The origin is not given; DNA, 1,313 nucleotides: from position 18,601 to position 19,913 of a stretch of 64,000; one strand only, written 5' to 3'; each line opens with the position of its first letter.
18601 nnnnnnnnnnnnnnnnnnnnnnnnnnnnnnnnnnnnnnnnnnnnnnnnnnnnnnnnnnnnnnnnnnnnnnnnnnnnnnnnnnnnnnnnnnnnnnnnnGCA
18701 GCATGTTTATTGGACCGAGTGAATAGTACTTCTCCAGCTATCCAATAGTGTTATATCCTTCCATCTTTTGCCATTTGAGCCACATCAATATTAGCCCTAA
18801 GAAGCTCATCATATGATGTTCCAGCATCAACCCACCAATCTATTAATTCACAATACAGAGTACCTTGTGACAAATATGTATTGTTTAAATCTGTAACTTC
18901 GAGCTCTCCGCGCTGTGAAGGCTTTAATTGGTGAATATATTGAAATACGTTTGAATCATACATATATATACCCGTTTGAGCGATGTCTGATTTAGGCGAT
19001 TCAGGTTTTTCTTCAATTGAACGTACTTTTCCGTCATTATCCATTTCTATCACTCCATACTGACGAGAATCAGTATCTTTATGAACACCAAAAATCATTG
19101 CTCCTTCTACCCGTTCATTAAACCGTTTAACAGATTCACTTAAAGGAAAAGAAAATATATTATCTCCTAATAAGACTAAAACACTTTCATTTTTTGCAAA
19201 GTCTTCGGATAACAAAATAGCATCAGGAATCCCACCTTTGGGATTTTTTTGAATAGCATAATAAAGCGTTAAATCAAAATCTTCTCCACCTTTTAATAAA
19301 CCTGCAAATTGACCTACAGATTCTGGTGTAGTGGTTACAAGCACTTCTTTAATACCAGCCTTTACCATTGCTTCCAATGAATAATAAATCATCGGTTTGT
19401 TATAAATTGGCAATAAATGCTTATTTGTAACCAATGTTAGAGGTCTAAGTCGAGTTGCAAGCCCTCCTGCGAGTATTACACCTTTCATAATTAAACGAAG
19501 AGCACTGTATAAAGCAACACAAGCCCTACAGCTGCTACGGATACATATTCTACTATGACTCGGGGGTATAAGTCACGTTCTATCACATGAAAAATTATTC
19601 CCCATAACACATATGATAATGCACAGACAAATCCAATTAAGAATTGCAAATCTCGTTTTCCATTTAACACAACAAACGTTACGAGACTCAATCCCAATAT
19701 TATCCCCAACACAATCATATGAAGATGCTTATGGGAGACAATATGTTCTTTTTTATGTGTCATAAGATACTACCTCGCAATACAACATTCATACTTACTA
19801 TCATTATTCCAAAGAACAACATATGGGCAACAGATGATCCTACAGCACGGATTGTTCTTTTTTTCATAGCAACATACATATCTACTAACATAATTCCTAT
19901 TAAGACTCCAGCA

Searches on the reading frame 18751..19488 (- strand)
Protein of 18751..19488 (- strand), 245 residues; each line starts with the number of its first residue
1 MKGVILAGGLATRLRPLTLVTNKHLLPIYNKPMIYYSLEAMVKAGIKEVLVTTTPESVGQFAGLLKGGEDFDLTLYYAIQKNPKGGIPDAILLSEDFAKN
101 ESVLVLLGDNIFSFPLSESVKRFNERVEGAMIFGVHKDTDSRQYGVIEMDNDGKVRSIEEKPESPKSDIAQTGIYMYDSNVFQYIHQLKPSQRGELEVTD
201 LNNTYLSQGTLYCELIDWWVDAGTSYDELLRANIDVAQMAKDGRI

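Call 4: search_protein_families(library=pfam, proteins=[window:18751-19488:-], max_evalue=0.01)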
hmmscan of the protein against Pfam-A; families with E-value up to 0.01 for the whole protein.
window:18751-19488:- (245 aa): 3 families
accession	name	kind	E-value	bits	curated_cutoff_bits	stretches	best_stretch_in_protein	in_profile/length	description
PF00483.29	NTP_transferase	-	2.8e-57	194.5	21.2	1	2-236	1-242/245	Nucleotidyl transferase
PF12804.13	NTP_transf_3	-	3.6e-10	40.7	27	1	3-112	1-98/160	MobA-like NTP transferase domain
PF02348.25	CTP_transf_3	-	0.0014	18.9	22.6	1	21-62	14-56/217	Cytidylyltransferase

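Call 21: search_protein_families(library=ncbifam, proteins=[window:18751-19488:-], max_evalue=0.00001)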
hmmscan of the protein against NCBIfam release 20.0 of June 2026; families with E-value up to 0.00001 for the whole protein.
window:18751-19488:- (245 aa): 26 families (the best 25 are shown)
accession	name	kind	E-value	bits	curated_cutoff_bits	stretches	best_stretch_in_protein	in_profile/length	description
TIGR01207.1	rmlA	equivalog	3.4e-71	239.7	360.65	1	2-237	1-237/286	glucose-1-phosphate thymidylyltransferase RfbA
NF012024.0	PRK15480.1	equivalog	1.2e-58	198.5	588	1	2-232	5-236/292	glucose-1-phosphate thymidylyltransferase RfbA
TIGR01208.1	rmlA_long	equivalog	1.5e-58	198.4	320.25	1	2-237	1-235/353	glucose-1-phosphate thymidylyltransferase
TIGR03992.1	Arch_glmU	subfamily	1.2e-43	149.6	292.1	1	1-234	1-225/393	bifunctional sugar-1-phosphate nucleotidylyltransferase/acetyltransferase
NF041313.1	UDPGP_AglF_Halo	equivalog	7.5e-35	120.5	400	1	1-209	1-206/234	UTP--glucose-1-phosphate uridylyltransferase AglF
NF041173.1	Sug_nt_acttase_Thmprot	equivalog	9.3e-32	110.4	600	1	1-234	1-225/405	bifunctional sugar-1-phosphate nucleotidylyltransferase/acetyltransferase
TIGR01099.1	galU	equivalog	1.8e-27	96.5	326.8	2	74-213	95-242/261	UTP--glucose-1-phosphate uridylyltransferase GalU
NF052502.1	man1P_GTase_Rv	exception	3.9e-25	88.4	440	1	2-225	2-220/352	mannose-1-phosphate guanylyltransferase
NF049965.1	GlMnHpPGnyltfHddC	equivalog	1.5e-17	64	300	1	1-185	1-175/221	D-glycero-D-manno-heptose 1-phosphate guanosyltransferase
NF045761.1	NAMPUrTaseMurU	equivalog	1.4e-16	61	250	1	1-225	1-217/226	N-acetylmuramate alpha-1-phosphate uridylyltransferase MurU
NF007516.0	PRK10122.1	equivalog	8.8e-15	54.6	534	1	1-53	4-56/297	UTP--glucose-1-phosphate uridylyltransferase GalF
NF003670.0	PRK05293.1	equivalog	3.3e-14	52.6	470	1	3-237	7-259/382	glucose-1-phosphate adenylyltransferase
TIGR02091.1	glgC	equivalog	1.7e-13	50.4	424.9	1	98-238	111-261/364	glucose-1-phosphate adenylyltransferase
TIGR01105.1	galF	equivalog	2e-12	46.9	659.2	1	1-53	4-56/297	GalU regulator GalF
TIGR01173.1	glmU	equivalog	1.7e-11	43.7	366.85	1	3-209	3-206/452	bifunctional UDP-N-acetylglucosamine diphosphorylase/glucosamine-1-phosphate N-acetyltransferase GlmU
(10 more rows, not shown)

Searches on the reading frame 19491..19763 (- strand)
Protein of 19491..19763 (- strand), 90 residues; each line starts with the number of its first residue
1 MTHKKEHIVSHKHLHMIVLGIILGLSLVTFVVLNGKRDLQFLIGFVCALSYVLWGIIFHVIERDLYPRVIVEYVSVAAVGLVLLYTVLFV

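Call 4: search_protein_families(library=pfam, proteins=[window:19491-19763:-], max_evalue=0.01)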
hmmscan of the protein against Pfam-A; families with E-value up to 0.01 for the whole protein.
window:19491-19763:- (90 aa): 1 family
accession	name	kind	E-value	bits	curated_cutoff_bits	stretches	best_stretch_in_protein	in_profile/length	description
PF18900.5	DUF5656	-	0.0049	16.7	23.3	1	14-84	171-239/242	Protein of unknown function (DUF5656)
